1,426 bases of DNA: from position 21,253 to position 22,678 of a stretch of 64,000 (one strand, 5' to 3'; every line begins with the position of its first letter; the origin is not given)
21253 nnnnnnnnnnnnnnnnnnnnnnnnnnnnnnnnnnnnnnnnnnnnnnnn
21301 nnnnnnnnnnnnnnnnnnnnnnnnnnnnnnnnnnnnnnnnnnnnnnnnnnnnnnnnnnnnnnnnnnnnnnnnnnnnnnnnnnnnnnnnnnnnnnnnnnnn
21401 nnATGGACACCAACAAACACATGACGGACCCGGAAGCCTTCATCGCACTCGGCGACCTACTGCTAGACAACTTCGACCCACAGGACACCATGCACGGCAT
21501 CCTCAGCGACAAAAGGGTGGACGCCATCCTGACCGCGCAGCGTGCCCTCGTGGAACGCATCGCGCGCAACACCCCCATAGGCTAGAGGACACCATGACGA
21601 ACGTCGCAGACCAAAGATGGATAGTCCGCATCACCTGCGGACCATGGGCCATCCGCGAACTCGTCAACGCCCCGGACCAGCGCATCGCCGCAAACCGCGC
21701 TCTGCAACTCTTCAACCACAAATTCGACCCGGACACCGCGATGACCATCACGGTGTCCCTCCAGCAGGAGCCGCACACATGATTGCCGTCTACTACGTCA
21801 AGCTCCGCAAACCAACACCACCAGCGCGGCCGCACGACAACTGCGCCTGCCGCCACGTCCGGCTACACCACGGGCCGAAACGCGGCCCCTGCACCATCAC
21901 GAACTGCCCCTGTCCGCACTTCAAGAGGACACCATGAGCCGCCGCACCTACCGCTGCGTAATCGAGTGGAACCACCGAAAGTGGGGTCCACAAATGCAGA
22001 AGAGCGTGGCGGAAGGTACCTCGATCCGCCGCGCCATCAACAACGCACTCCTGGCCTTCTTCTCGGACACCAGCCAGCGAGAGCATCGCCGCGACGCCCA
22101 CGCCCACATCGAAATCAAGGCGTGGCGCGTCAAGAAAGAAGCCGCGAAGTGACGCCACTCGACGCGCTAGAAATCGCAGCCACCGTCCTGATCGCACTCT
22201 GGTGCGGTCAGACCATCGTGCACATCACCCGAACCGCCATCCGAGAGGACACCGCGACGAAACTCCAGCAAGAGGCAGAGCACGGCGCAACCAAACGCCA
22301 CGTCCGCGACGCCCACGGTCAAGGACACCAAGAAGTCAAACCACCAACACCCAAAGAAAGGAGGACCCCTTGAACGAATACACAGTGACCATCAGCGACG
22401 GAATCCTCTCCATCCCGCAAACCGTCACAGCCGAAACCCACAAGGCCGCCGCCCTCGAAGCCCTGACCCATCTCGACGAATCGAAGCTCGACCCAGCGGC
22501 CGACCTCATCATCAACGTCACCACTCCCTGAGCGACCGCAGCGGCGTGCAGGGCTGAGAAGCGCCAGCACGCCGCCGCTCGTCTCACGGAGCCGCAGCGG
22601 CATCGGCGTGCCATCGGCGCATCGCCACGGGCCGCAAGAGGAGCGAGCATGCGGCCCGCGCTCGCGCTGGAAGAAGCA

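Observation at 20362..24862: Minimal 4.5 kb integrative element with no recognisable replication, capsid or transfer gene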

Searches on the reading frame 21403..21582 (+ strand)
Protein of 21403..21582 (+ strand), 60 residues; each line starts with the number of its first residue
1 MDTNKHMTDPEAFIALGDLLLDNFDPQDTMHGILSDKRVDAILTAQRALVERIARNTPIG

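Call 8: search_protein_families(library=pfam, max_evalue=1, proteins=[window:21403-21582:+])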
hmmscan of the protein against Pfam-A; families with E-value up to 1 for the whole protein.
seq(60 aa): 1 family
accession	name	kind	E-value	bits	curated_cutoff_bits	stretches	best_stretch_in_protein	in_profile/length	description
PF06438.17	HasA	-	0.031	14.4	26.3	1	7-39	64-97/206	Heme-binding protein A (HasA)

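Call 9: search_protein_families(library=phrogs, max_evalue=1, proteins=[window:21403-21582:+])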
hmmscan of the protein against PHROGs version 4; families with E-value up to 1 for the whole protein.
seq(60 aa): 1 family
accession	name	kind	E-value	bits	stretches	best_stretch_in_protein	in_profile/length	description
phrog_31761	-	unknown function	0.37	12.1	1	4-53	27-76/117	-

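Call 66: search_protein_families(library=padloc, max_evalue=1, proteins=[window:21403-21582:+])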
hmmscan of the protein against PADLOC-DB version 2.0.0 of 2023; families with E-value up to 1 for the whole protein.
seq(60 aa): 0 families

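Call 67: search_protein_families(library=ncbifam, max_evalue=1, proteins=[window:21403-21582:+])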
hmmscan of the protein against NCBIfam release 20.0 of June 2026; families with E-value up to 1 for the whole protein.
seq(60 aa): 0 families

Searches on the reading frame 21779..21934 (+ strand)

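Call 8: search_protein_families(library=pfam, max_evalue=1, proteins=[window:21779-21934:+])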
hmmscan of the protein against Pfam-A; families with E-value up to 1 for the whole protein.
seq(52 aa): 0 families

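Call 9: search_protein_families(library=phrogs, max_evalue=1, proteins=[window:21779-21934:+])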
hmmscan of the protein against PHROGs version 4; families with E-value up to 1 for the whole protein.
seq(52 aa): 3 families
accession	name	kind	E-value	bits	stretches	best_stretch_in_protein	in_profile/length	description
phrog_6114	-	unknown function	0.00026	22.3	1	16-46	22-55/59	-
phrog_1311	-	unknown function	0.8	10.6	0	22-51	8-45/51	-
phrog_3965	-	unknown function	0.81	11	1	24-49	114-142/143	-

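Call 66: search_protein_families(library=padloc, max_evalue=1, proteins=[window:21779-21934:+])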
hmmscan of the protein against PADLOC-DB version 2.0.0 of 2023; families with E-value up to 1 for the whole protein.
seq(52 aa): 0 families

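Call 67: search_protein_families(library=ncbifam, max_evalue=1, proteins=[window:21779-21934:+])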
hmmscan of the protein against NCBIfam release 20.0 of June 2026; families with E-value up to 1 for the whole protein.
seq(52 aa): 0 families

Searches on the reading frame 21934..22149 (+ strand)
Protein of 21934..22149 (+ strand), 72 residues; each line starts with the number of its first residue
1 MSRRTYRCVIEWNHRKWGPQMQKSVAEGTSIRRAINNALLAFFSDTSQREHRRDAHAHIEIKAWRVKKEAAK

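Call 8: search_protein_families(library=pfam, max_evalue=1, proteins=[window:21934-22149:+])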
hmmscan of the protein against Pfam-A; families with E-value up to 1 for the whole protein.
seq(72 aa): 0 families

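Call 9: search_protein_families(library=phrogs, max_evalue=1, proteins=[window:21934-22149:+])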
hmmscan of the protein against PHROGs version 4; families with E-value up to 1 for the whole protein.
seq(72 aa): 0 families

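Call 30: find_homologous_proteins(query=window:21934-22149:+, max_evalue=0.01)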
Query seq(72 aa) (72 aa): 52 proteins with E <= 0.01 among 53 candidates.
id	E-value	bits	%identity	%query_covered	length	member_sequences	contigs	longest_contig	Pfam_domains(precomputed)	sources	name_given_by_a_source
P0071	2.3e-41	156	100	100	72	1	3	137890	-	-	-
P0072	1.1e-28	116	72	100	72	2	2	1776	-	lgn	-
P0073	1.7e-28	116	77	100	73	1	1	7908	-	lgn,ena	-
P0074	2.2e-28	115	71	100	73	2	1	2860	-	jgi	jgi:hypothetical protein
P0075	6.8e-28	114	71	100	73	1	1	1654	-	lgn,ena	-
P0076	2.3e-27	112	71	100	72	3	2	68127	-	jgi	-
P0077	3.5e-27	112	73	99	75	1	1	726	-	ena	-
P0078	4.9e-27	111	70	100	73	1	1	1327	-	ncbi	-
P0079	5.4e-27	111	74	92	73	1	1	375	-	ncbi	-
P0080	3.6e-26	108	68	96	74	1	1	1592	-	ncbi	-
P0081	4.1e-26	108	67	97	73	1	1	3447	-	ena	-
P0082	5.5e-25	105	67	96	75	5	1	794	-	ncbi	-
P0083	7.5e-25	104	70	92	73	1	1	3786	-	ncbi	-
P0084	1.1e-24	104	68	99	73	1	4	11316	-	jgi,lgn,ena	jgi:hypothetical protein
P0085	1.4e-24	103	68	92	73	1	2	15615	-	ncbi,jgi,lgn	jgi:hypothetical protein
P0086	1.8e-24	103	65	99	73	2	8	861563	-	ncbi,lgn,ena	-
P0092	2.0e-23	100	66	99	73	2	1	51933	-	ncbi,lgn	ncbi:MAG: hypothetical protein WAJ96_07760 [Candidatus Acidiferrum sp.]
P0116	2.3e-18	84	58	99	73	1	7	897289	-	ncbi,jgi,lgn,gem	jgi:hypothetical protein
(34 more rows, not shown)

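Call 36: predict_structure(alignment_id=A2)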
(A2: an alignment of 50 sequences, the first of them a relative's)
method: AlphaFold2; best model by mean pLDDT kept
length: 72 residues; sequences in the alignment: 50
mean_pLDDT: 91.7   pTM: 0.75
mean pLDDT of the five models: 91.7, 90.4, 89.4, 86.3, 78.9
residues with pLDDT >= 90: 54; 70-90: 13; 50-70: 5; < 50: 0
segments of 3 or more residues with pLDDT < 50: none
pLDDT, mean of each block of 10 residues (from residue 1): 91 95 95 97 90 94 86 57
secondary structure, 60 per line:
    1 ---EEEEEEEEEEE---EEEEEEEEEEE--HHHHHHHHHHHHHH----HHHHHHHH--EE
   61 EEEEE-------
elements in order: E4-14 E18-28 H31-44 H49-56 E59-65

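Call 38: fold_search(model_id=the predicted structure, library=pdb)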
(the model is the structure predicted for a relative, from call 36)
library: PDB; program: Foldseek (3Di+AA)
matches with E <= 10: 519; with E <= 0.001: 0
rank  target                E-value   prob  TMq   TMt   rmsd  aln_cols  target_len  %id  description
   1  5apn_S                9.2e-02  0.99  0.63  0.30   3.0        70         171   16  Structure of the yeast 60S ribosomal subunit in complex with Arx1, Alb1 and N-terminally tagged Rei1 (released 2015-12-16)
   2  6uz7_AS               9.8e-02  0.99  0.64  0.31   3.0        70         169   14  K.lactis 80S ribosome with p/PE tRNA and eIF5B (released 2020-01-15)
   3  8ova_BS               1.1e-01  0.99  0.67  0.30   4.2        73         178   15  CRYO-EM STRUCTURE OF TRYPANOSOMA BRUCEI PROCYCLIC FORM 80S RIBOSOME : PARENTAL STRAIN (released 2023-11-29)
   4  7ohp_S                1.2e-01  0.98  0.62  0.31   3.4        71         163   15  Nog1-TAP associated immature ribosomal particles from S. cerevisiae after rpL25 expression shut down, population A (released 2021-11-03)
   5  8c3a_0                1.4e-01  0.99  0.67  0.31   2.7        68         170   13  Crystal structure of ailanthone bound to the Candida albicans 80S ribosome (released 2024-01-10)
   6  6skf_BT               1.7e-01  0.95  0.59  0.58   4.2        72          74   14  Cryo-EM Structure of T. kodakarensis 70S ribosome (released 2020-07-29)
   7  6ppd_5                1.9e-01  0.60  0.43  0.14   4.7        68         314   10  Kaposi's sarcoma-associated herpesvirus (KSHV), C1 penton vertex register, CATC-absent structure (released 2019-09-11)
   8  7qgg_T                2.4e-01  0.98  0.67  0.30   4.4        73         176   11  Neuronal RNA granules are ribosome complexes stalled at the pre-translocation state (released 2022-10-26)
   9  7pzy_0                2.6e-01  0.98  0.67  0.31   2.7        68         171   13  Structure of the vacant Candida albicans 80S ribosome (released 2022-05-18)
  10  5t5h_S                2.6e-01  0.97  0.64  0.29   4.7        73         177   15  Structure and assembly model for the Trypanosoma cruzi 60S ribosomal subunit (released 2016-10-12)
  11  8bsi_LT               2.7e-01  0.98  0.66  0.31   4.0        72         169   14  Giardia ribosome chimeric hybrid-like GDP+Pi bound state (B1) (released 2023-03-15)
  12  9i14_LS               2.7e-01  0.98  0.64  0.29   3.5        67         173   12  CRYO-EM STRUCTURE OF HCT15 POLYSOMES IN HYBRID-PRE STATE (released 2026-01-28)
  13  8i9p_LS               2.7e-01  0.96  0.65  0.31   3.8        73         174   16  Cryo-EM structure of a Chaetomium thermophilum pre-60S ribosomal subunit - State Mak16 (released 2023-05-17)
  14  8azw_I                2.7e-01  0.96  0.62  0.29   4.0        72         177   17  Cryo-EM structure of the plant 60S subunit (released 2023-06-07)
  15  6ppb_5                2.7e-01  0.54  0.43  0.16   4.8        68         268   10  Kaposi's sarcoma-associated herpesvirus (KSHV), C5 portal vertex structure (released 2019-09-11)
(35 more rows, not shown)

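Call 52: search_dna_similar(query=window:21934-22149:+, collection=phages, mode=protein, max_evalue=1)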
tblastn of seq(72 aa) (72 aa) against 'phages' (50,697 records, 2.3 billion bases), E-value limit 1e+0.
No match.

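Call 53: search_dna_similar(query=window:21934-22149:+, collection=plasmids, mode=protein, max_evalue=1)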
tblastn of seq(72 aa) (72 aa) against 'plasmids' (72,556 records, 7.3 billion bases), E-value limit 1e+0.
No match.

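Call 59: search_solved_structures(query=A2, max_evalue=10)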
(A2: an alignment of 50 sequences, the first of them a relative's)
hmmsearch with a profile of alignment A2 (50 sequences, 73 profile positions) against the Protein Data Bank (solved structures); distinct sequences matched with E-value up to 10: 1.
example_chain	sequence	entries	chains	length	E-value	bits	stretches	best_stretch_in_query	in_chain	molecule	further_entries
4v6w_AQ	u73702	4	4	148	0.89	13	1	27-54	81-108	40S ribosomal protein S16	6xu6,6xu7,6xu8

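Call 66: search_protein_families(library=padloc, max_evalue=1, proteins=[window:21934-22149:+])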
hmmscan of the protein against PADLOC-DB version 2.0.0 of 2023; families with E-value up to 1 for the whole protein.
seq(72 aa): 0 families

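Call 67: search_protein_families(library=ncbifam, max_evalue=1, proteins=[window:21934-22149:+])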
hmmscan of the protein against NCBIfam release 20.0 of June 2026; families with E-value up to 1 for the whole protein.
seq(72 aa): 0 families

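Call 85: fold_search(model_id=the predicted structure, library=viral)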
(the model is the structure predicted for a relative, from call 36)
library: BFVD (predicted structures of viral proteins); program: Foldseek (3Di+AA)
matches with E <= 10: 1399; with E <= 0.001: 0
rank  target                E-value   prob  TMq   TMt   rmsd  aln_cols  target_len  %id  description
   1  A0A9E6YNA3            1.6e-02  0.99  0.48  0.49   4.9        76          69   18  (no name in the UniProt tables at hand)
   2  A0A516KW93            2.1e-02  1.00  0.58  0.61   4.0        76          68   16  (no name in the UniProt tables at hand)
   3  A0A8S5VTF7            2.5e-02  1.00  0.58  0.24   4.8        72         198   17  (no name in the UniProt tables at hand)
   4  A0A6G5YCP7            2.5e-02  1.00  0.62  0.58   4.5        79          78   13  (no name in the UniProt tables at hand)
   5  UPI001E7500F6         3.1e-02  0.99  0.57  0.59   4.5        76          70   10  (no name look-up for this kind of identifier)
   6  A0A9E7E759            3.1e-02  0.96  0.44  0.50   5.3        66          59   15  (no name in the UniProt tables at hand)
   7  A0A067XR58            3.7e-02  0.98  0.52  0.56   4.4        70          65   13  (no name in the UniProt tables at hand)
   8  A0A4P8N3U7            3.7e-02  0.97  0.50  0.58   3.9        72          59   24  (no name in the UniProt tables at hand)
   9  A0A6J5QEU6            4.5e-02  0.99  0.61  0.55   4.7        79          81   13  Uncharacterized protein [uncultured Caudovirales phage]
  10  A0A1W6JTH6            4.5e-02  0.98  0.50  0.61   3.6        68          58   10  Uncharacterized protein [Shewanella phage SppYZU05]
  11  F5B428                4.5e-02  0.96  0.51  0.31   4.4        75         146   15  (no name in the UniProt tables at hand)
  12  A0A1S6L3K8            4.5e-02  0.93  0.43  0.51   5.5        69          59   19  Uncharacterized protein [Erwinia phage vB_EamM_Yoloswag]
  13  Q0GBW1                4.8e-02  1.00  0.65  0.76   2.8        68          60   12  PfWMP4_05 [Phormidium phage Pf-WMP4]
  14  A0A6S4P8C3            5.9e-02  1.00  0.64  0.76   2.7        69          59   12  Uncharacterized protein [uncultured phage_MedDCM-OCT-S28-C3]
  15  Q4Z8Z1                6.2e-02  1.00  0.65  0.64   2.8        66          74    9  ORF134 [Staphylococcus phage Twort (strain DSM 17442 / HER 48)]
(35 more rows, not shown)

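Call 93: search_protein_representatives(alignment_id=A2)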
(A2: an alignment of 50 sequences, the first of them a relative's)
Query: 50 sequences, 73 profile positions. Proteins with E-value up to 0.001 (for the whole library): 41; up to 1e-10: 24; up to 1e-30: 4. The best 41 are listed.
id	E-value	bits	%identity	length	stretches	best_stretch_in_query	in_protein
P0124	3.3e-34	133.0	-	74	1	1-73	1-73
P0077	5.7e-34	132.2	-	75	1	2-71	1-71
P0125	3.8e-32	126.4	-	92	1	5-71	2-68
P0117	7.8e-31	122.2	-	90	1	1-71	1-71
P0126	4.0e-30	119.9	-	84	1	5-71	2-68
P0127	2.0e-26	108.0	-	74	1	1-72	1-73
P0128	7.8e-25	102.9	-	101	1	3-70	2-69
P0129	6.8e-23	96.7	-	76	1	2-69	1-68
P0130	1.2e-22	95.9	-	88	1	1-71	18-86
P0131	4.5e-21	90.9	-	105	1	2-72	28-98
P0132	6.5e-21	90.4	-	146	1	3-69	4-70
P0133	8.6e-21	90.0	-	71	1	2-72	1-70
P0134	1.3e-20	89.4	-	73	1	1-72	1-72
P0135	1.3e-19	86.2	-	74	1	3-69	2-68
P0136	4.9e-18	81.2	-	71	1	1-69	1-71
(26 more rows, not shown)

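Call 102: list_cluster_members(proteins=[P0015, P0086, P0116, P0092, P0085, P0002])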
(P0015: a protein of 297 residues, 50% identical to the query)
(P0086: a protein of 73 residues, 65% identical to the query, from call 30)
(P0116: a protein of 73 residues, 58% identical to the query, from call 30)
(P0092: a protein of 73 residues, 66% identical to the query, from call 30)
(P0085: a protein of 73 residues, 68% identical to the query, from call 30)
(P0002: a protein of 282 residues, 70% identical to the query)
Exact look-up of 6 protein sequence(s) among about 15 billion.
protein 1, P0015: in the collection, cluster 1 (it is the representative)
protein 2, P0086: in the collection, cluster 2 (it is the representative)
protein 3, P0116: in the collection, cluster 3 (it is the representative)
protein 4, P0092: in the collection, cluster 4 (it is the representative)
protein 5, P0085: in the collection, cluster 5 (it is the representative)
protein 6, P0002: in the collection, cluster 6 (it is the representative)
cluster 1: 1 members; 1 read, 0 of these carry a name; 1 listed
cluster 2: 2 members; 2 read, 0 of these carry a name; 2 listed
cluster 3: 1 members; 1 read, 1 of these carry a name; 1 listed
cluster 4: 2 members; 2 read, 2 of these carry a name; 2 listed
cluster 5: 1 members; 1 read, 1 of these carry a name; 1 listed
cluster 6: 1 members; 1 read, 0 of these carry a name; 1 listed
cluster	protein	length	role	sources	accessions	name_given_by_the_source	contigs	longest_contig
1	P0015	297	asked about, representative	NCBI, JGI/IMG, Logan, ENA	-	-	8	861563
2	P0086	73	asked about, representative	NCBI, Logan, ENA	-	-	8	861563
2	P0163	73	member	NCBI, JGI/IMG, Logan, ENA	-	-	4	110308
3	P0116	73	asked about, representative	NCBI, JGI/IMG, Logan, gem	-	hypothetical protein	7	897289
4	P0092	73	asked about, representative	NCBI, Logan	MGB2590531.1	MAG: hypothetical protein WAJ96_07760 [Candidatus Acidiferrum sp.]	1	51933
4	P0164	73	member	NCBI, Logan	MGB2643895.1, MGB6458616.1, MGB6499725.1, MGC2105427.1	MAG: hypothetical protein WBG02_01485 [Candidatus Acidiferrum sp.]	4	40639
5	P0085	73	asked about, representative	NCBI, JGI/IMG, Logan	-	hypothetical protein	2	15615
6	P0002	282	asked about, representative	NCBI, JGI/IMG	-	-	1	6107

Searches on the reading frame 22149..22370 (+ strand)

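Call 8: search_protein_families(library=pfam, max_evalue=1, proteins=[window:22149-22370:+])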
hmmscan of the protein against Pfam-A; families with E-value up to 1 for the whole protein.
seq(74 aa): 1 family
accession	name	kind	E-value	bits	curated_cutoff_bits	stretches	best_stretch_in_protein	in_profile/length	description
PF13284.11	DUF4072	-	0.082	13.8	24.6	1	14-38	16-40/46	Domain of unknown function (DUF4072)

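Call 9: search_protein_families(library=phrogs, max_evalue=1, proteins=[window:22149-22370:+])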
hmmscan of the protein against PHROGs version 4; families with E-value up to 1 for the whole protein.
seq(74 aa): 0 families

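Call 66: search_protein_families(library=padloc, max_evalue=1, proteins=[window:22149-22370:+])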
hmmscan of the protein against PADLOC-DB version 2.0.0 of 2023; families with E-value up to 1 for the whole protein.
seq(74 aa): 0 families

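Call 67: search_protein_families(library=ncbifam, max_evalue=1, proteins=[window:22149-22370:+])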
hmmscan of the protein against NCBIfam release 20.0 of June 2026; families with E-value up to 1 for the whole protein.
seq(74 aa): 0 families

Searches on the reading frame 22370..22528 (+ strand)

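Call 8: search_protein_families(library=pfam, max_evalue=1, proteins=[window:22370-22528:+])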
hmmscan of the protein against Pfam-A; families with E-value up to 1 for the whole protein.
seq(53 aa): 0 families

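Call 9: search_protein_families(library=phrogs, max_evalue=1, proteins=[window:22370-22528:+])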
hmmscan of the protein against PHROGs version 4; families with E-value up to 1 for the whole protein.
seq(53 aa): 1 family
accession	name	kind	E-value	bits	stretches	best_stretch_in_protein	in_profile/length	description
phrog_19828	-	unknown function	0.21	13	1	17-50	19-49/53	-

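Call 66: search_protein_families(library=padloc, max_evalue=1, proteins=[window:22370-22528:+])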
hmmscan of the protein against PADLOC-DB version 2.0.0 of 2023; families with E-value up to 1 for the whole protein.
seq(53 aa): 0 families

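Call 67: search_protein_families(library=ncbifam, max_evalue=1, proteins=[window:22370-22528:+])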
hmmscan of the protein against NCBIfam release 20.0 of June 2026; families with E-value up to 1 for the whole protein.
seq(53 aa): 0 families
